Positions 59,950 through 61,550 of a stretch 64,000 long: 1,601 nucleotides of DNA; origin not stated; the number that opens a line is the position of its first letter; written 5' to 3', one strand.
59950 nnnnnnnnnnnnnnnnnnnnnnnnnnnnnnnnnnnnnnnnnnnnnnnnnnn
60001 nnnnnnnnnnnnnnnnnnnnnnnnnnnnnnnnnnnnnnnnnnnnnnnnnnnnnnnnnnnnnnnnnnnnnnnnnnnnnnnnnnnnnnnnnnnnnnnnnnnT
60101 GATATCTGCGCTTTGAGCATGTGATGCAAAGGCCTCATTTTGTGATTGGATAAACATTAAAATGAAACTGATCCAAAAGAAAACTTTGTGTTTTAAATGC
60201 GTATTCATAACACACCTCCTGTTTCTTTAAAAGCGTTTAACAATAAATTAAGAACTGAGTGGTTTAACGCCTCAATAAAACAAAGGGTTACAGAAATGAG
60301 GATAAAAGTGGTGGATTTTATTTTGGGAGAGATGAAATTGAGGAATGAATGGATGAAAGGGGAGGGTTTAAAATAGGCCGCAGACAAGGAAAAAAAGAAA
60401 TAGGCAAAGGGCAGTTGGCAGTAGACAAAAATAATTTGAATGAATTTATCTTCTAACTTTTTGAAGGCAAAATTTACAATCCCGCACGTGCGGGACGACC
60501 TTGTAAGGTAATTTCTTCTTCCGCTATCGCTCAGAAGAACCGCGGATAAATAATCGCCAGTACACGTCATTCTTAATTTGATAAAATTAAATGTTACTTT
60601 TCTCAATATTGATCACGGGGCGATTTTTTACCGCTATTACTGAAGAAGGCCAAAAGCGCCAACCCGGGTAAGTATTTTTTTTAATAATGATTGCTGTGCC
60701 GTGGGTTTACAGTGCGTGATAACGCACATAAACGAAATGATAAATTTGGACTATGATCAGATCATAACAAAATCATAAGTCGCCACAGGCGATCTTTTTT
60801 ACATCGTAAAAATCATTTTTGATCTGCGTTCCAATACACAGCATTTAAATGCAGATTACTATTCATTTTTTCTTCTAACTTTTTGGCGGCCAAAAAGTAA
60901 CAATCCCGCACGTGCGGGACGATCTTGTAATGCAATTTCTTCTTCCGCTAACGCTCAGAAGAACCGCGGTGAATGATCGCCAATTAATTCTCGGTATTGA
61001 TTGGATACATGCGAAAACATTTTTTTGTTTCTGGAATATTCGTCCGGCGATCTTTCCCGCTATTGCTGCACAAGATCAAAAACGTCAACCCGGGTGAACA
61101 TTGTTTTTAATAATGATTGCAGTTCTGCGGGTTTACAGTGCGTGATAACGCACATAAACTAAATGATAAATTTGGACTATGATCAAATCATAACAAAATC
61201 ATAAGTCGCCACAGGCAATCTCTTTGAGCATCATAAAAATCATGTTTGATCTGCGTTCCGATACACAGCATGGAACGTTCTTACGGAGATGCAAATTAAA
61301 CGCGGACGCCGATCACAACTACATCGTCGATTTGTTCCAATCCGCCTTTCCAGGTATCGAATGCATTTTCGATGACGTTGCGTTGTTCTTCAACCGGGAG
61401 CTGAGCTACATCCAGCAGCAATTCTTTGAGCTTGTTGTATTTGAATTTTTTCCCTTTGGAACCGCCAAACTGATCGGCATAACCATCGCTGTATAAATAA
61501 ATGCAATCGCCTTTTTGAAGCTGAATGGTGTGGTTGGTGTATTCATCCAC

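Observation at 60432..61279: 424-bp noncoding element in three copies, tandemly duplicated in the adhesin promoter region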

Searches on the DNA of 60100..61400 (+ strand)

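Call 9: search_rna_families(source=window, start=60100, end=61400, threshold=evalue, max_evalue=10)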
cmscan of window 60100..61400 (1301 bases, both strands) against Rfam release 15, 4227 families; matches with E-value up to 10: 6.
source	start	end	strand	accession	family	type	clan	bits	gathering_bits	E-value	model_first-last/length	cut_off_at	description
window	60892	61083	-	RF02079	STnc180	Gene; sRNA;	-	20.4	50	0.24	1-208/208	no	Enterobacterial sRNA STnc180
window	60120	60212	-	RF01212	sn2524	Gene; snRNA; snoRNA; CD-box;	-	20.1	44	3.6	1-109/109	no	Small nucleolar RNA sn2524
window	60424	60509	-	RF02693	psm_mec_RNA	Gene; sRNA;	-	19.9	85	7.9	1-143/143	no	psm_mec locus RNA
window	60769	60865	+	RF02900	AaHKsRNA82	Gene; sRNA;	-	18.6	51.4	9.9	1-81/81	no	Aggregatibacter sRNA 82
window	60725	60829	+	RF01459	rliE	Gene; sRNA;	-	17.6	90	4.5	1-222/222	no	Listeria sRNA rliE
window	60984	61079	-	RF02060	STnc410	Gene; sRNA;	-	12.7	50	8.2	1-158/158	no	Enterobacterial sRNA STnc410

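Call 68: build_rna_model(alignment_id=A5, structure=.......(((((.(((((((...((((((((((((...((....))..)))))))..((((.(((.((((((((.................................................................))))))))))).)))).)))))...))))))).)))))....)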
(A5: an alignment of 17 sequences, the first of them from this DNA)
Model R1 built from alignment A5 (17 sequences, 181 columns); structure: as given.
model positions 177; base pairs 41; branch points 1; effective number of sequences 2.58; information 0.59 bits per position. Calibrated on 0.2 Mb of random sequence (short: E-values are rough).
structure used (alignment columns):
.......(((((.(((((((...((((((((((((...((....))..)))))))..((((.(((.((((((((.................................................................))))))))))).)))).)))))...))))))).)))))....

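Call 69: search_with_rna_model(model_id=R1, sources=[window, L007, L008, L010, L012, L013, L014, L015, L016, L017, L019, L020, L021, L022, L023, L024, L026, L027, L028, L029, L030, L031, L032, L034], max_evalue=1, make_alignment=true)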
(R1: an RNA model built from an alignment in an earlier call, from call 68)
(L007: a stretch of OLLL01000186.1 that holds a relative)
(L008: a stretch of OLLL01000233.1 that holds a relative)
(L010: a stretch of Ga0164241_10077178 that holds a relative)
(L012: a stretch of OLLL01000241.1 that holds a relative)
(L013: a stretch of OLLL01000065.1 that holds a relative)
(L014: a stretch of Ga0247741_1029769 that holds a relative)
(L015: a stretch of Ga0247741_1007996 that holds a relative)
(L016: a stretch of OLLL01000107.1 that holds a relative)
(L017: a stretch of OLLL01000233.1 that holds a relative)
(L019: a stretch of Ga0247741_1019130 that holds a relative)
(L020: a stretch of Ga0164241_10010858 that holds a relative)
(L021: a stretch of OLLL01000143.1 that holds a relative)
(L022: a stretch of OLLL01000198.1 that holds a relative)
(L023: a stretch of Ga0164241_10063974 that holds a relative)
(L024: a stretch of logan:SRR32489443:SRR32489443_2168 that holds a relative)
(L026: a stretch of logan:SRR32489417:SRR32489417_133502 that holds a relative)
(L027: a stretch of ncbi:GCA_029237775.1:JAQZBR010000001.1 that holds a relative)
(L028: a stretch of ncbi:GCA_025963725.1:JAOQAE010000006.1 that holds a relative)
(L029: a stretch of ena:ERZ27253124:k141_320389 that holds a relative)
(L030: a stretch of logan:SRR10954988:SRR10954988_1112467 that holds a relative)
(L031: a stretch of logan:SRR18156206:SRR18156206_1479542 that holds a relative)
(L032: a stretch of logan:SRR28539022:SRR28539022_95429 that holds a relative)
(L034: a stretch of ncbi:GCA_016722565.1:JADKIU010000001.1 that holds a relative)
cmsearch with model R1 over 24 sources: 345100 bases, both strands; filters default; matches with E-value up to 1: 32.
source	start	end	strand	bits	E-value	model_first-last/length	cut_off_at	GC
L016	9929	10105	-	196.4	1.3e-47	1-177/177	no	0.36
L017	1408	1584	-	193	1e-46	1-177/177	no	0.4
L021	14550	14726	+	191.9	2e-46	1-177/177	no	0.38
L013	5697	5873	-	184.7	1.4e-44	1-177/177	no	0.36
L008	3458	3635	-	184.1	2.1e-44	1-177/177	no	0.42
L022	3724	3901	-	182.9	4.2e-44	1-177/177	no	0.42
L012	7632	7810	+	175.9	2.6e-42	1-177/177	no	0.36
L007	4325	4500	+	173.7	9.9e-42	1-177/177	no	0.41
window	60909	61086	+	172.5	2e-41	1-177/177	no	0.44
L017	1849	2025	-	167.5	3.8e-40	1-177/177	no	0.37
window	1210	1387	-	152.4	3e-36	1-177/177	no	0.41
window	60485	60660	+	144.5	3.4e-34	1-177/177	no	0.41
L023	2045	2189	-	126.2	1.8e-29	1-177/177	no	0.4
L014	539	685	+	123.4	9.2e-29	1-177/177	no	0.4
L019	671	818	+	123.2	1e-28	1-177/177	no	0.47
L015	1242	1387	+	113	4.5e-26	1-177/177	no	0.4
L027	15209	15356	+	97.4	4.6e-22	1-177/177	no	0.35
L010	1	117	+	71.5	2.2e-15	31-177/177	5'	0.5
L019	1007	1141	+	56.2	2e-11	1-177/177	no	0.44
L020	7173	7316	+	36.8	2.1e-06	1-177/177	no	0.4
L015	1624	1786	+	24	0.0039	1-177/177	no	0.45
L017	1434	1527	+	21.2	0.022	58-151/177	no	0.4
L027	15012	15148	-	20.7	0.029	1-177/177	no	0.33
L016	9955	10048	+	19.8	0.048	58-151/177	no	0.37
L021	14607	14700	-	19.1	0.074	58-151/177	no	0.37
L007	4587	4740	+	18.6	0.1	1-177/177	no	0.34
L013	5723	5816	+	16.5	0.35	58-151/177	no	0.39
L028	13529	13571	+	15.6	0.59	1-177/177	no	0.28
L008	3484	3578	+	15.5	0.64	58-151/177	no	0.44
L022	3751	3843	+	15.4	0.68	59-150/177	no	0.41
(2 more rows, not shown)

Alignment A6: 32 matches aligned to the model, 277 columns, each read 5' to 3' on its own strand. Consensus structure (alignment columns), stored with it:
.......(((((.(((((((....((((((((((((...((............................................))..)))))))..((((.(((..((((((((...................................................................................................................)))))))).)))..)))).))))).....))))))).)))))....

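Call 79: search_dna_similar(query=window:60856-61279:+, collection=plasmids, mode=distant, max_evalue=0.001, max_rows=10)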
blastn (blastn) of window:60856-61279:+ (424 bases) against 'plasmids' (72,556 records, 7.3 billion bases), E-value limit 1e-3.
No match.

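Call 80: search_dna_similar(query=window:60856-61279:+, collection=phages, mode=distant, max_evalue=0.001, max_rows=10)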
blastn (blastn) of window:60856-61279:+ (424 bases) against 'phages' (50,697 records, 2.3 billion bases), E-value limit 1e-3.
No match.
